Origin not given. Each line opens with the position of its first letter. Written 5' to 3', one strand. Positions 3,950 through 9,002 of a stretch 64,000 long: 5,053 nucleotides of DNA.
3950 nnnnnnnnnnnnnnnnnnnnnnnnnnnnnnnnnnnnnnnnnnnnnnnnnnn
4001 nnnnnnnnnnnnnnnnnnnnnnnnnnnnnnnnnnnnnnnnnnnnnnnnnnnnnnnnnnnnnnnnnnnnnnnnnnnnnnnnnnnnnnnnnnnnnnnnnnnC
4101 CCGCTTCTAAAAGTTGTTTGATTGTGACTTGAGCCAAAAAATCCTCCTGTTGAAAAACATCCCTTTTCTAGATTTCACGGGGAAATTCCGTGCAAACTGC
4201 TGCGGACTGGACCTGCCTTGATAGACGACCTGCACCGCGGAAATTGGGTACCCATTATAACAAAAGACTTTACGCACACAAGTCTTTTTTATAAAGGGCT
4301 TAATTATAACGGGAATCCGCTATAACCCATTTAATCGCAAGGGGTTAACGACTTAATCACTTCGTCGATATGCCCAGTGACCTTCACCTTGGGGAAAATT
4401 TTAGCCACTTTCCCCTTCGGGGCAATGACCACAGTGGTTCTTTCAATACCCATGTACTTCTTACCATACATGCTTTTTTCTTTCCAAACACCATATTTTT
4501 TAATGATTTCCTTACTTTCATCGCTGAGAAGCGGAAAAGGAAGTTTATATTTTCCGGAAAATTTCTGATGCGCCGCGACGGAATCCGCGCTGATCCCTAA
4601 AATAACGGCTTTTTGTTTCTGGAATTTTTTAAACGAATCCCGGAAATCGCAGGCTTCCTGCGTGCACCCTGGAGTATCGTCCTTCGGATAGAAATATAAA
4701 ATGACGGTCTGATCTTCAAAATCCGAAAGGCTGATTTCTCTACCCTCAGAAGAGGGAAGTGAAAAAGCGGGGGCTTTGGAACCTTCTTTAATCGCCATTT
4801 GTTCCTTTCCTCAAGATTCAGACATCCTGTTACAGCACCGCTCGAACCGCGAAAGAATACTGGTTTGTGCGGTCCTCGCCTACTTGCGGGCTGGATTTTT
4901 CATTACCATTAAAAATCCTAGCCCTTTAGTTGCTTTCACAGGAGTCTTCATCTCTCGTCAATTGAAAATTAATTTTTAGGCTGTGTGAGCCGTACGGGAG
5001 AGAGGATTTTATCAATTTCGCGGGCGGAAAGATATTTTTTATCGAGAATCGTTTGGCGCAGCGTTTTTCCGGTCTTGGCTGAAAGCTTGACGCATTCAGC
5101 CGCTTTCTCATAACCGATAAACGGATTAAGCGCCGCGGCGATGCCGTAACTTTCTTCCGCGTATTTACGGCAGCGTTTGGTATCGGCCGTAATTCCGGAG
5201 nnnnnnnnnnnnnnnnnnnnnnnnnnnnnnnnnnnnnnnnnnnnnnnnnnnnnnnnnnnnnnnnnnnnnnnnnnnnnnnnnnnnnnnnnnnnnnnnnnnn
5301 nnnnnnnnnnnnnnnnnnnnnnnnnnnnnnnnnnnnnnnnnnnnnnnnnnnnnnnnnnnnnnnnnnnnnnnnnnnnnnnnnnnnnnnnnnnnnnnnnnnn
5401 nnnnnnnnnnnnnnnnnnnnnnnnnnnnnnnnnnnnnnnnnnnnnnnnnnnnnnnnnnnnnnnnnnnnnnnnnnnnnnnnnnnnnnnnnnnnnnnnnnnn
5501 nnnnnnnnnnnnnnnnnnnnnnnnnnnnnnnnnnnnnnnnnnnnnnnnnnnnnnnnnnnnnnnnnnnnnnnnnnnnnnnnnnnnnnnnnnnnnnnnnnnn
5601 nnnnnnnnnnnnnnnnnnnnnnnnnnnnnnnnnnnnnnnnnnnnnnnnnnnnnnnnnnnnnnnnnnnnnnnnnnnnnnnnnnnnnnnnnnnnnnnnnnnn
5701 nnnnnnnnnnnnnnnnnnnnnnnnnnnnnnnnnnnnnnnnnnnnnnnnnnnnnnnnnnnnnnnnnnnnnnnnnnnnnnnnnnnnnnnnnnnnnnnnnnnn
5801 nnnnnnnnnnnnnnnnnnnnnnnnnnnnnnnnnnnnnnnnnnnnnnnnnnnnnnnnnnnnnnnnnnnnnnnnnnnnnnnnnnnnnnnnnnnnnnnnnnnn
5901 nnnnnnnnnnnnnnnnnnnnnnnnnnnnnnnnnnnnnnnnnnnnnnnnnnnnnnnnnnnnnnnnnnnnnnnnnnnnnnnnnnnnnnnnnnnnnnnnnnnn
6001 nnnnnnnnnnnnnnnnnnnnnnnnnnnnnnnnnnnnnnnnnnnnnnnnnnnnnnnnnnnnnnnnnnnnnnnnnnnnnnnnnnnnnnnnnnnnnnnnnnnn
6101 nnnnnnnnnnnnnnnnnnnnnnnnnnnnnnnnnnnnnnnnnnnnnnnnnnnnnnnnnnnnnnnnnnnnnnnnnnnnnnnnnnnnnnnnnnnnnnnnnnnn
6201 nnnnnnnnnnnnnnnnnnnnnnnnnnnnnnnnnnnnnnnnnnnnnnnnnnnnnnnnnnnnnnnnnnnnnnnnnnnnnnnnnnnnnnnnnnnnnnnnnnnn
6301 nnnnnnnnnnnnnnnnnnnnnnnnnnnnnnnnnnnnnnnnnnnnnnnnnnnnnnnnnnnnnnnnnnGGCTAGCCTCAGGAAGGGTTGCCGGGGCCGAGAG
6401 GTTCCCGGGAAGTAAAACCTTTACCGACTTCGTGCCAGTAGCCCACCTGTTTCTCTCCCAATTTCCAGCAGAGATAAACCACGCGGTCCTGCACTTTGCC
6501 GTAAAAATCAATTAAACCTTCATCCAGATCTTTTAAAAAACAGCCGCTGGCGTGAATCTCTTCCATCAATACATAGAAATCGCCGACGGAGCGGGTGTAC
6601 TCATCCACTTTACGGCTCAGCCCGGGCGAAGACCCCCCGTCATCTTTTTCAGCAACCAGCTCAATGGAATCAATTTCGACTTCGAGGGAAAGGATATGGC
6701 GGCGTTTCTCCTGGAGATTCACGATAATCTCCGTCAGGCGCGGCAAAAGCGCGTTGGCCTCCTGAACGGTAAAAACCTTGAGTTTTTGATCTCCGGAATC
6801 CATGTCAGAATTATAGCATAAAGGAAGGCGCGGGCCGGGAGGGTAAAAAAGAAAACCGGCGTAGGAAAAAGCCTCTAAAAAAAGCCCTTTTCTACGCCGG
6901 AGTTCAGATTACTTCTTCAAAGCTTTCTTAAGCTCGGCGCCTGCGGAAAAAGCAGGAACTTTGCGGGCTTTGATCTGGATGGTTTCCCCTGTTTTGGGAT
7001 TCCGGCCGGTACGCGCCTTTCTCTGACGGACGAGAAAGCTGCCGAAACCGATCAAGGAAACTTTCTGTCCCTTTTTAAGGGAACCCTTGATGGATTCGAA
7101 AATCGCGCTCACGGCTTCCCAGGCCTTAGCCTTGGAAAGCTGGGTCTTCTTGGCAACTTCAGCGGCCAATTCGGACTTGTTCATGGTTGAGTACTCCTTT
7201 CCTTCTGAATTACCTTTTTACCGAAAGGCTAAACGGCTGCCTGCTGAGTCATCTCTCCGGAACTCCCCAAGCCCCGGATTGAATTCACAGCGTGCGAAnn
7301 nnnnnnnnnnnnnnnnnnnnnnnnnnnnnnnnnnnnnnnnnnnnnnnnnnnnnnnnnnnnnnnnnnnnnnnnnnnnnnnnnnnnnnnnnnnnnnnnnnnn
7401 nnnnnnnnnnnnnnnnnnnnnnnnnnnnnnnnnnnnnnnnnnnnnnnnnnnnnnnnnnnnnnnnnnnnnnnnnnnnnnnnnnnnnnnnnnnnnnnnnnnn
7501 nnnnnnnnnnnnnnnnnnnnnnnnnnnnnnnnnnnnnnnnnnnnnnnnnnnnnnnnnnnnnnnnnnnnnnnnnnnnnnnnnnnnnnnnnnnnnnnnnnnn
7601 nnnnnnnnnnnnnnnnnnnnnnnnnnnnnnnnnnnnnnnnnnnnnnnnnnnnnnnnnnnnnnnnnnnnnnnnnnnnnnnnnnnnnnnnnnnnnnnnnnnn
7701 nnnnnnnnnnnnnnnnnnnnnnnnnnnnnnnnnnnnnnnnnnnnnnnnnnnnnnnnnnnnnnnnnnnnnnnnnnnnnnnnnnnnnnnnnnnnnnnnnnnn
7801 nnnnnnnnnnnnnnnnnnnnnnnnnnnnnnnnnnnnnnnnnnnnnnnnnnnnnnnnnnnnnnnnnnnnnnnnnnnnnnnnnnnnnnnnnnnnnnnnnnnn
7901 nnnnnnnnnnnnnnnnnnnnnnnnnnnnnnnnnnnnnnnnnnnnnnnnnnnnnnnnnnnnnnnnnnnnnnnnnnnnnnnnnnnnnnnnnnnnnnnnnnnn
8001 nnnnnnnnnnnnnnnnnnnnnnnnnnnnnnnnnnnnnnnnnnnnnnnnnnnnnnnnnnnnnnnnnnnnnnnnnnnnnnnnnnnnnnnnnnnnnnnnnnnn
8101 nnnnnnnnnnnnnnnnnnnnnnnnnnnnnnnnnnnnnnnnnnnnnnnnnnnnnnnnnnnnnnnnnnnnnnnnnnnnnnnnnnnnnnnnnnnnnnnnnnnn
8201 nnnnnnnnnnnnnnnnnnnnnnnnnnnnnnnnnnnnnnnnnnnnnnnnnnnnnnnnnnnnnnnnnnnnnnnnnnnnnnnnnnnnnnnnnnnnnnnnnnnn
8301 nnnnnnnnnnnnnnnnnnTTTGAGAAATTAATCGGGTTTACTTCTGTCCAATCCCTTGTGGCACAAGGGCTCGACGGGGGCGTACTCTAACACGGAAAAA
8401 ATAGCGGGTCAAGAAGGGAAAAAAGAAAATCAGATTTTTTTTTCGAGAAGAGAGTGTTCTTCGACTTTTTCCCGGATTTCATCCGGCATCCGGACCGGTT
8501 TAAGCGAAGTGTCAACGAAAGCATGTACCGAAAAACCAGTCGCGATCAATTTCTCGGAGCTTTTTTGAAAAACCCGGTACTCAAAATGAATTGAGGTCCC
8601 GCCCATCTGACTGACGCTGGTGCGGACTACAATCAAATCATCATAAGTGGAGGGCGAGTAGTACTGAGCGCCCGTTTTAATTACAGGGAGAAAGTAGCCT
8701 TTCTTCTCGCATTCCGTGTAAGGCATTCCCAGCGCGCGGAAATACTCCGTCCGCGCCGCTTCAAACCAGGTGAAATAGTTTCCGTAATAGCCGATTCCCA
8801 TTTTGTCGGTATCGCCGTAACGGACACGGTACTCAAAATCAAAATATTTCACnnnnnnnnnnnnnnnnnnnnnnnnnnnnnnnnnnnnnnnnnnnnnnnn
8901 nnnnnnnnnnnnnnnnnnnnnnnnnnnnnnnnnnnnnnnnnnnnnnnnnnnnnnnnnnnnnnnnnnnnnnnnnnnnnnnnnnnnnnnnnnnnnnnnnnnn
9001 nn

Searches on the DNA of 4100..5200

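Call 72: search_with_rna_model(model_id=R1, source=window, start=4100, end=5200, filters=off, max_evalue=10, show_alignments=2)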
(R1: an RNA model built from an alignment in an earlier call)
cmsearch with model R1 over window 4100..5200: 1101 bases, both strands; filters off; matches with E-value up to 10: 13.
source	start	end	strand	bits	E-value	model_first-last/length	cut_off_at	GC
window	4805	4965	-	21.2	7.8e-05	1-142/142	no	0.46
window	4387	4420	-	14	0.0043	40-73/142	no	0.5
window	4247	4305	-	10.3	0.034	1-142/142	no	0.32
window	4243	4303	+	5.9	0.4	1-142/142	no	0.33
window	4983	5031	+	4.3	0.98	1-142/142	no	0.53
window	4591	4630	-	2.6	2.5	1-142/142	no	0.3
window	4715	4760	+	2.3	3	1-142/142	no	0.43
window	4139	4186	+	2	3.5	1-142/142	no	0.38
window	4522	4533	+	1.7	4.1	87-98/142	no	0.67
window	4677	4757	-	1.7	4.2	1-142/142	no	0.42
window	4506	4551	-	1.4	4.8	1-142/142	no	0.35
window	4626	4647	+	1.2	5.3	1-142/142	no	0.32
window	5149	5181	-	0.8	7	1-142/142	no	0.48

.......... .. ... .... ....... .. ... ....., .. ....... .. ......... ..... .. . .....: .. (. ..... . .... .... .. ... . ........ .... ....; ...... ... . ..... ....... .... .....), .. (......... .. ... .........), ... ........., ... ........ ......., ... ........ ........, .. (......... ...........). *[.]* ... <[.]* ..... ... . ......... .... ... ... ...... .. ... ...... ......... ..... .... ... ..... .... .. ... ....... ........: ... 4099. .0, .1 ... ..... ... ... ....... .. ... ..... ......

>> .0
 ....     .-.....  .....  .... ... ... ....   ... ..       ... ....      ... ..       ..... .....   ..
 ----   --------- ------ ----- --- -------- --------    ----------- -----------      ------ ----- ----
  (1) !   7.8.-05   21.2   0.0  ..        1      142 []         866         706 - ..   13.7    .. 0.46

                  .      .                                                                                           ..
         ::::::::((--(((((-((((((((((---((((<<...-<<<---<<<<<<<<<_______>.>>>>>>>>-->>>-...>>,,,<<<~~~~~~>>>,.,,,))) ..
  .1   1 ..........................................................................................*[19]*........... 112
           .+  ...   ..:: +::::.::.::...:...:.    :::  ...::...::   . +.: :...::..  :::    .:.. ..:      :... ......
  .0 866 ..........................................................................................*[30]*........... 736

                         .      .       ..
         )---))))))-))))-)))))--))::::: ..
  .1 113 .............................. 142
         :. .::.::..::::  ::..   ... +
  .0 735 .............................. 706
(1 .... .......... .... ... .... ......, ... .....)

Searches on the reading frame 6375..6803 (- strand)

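Call 89: search_protein_families(library=pfam, proteins=[window:6375-6803:-], max_evalue=0.001)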
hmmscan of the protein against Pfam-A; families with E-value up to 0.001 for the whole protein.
window:6375-6803:- (142 aa): 1 family
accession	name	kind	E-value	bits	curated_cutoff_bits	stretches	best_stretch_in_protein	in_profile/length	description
PF09969.14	DUF2203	-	6e-33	114.6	24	1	9-136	1-122/122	Uncharacterized conserved protein (DUF2203)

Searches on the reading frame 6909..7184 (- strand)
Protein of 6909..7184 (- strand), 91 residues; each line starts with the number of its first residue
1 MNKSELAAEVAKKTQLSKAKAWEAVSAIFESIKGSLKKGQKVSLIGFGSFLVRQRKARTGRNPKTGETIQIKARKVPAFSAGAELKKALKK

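Call 89: search_protein_families(library=pfam, proteins=[window:6909-7184:-], max_evalue=0.001)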
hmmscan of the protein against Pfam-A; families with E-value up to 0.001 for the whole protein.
window:6909-7184:- (91 aa): 4 families
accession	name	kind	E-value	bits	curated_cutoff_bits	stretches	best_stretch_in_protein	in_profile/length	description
PF00216.26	Bac_DNA_binding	-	8.2e-34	116.2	22.4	1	1-89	1-89/90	Bacterial DNA-binding protein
PF18291.6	HU-HIG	-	1.1e-07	32.4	26.2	1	2-91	33-120/125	HU domain fused to wHTH, Ig, or Glycine-rich motif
PF18289.6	HU-CCDC81_euk_2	-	7.7e-05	23.1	26.1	1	8-58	8-60/75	CCDC81 eukaryotic HU domain 2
PF18175.6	HU-CCDC81_bac_2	-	0.00091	19.5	35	0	6-53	3-50/70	CCDC81-like prokaryotic HU domain 2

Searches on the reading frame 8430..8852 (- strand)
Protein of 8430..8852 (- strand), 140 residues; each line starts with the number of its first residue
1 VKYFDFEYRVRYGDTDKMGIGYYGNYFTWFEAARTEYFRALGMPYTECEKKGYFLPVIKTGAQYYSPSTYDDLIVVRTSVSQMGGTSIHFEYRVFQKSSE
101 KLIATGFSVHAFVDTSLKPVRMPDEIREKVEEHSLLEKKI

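Call 89: search_protein_families(library=pfam, proteins=[window:8430-8852:-], max_evalue=0.001)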
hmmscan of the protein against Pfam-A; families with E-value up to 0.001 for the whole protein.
window:8430-8852:- (140 aa): 2 families
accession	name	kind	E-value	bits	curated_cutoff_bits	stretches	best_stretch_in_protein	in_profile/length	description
PF13279.12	4HBT_2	-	2.2e-18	67.3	25.5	1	10-129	1-121/122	Thioesterase-like superfamily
PF03061.28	4HBT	-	1.9e-14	54.2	20.6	1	19-101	2-77/79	Thioesterase superfamily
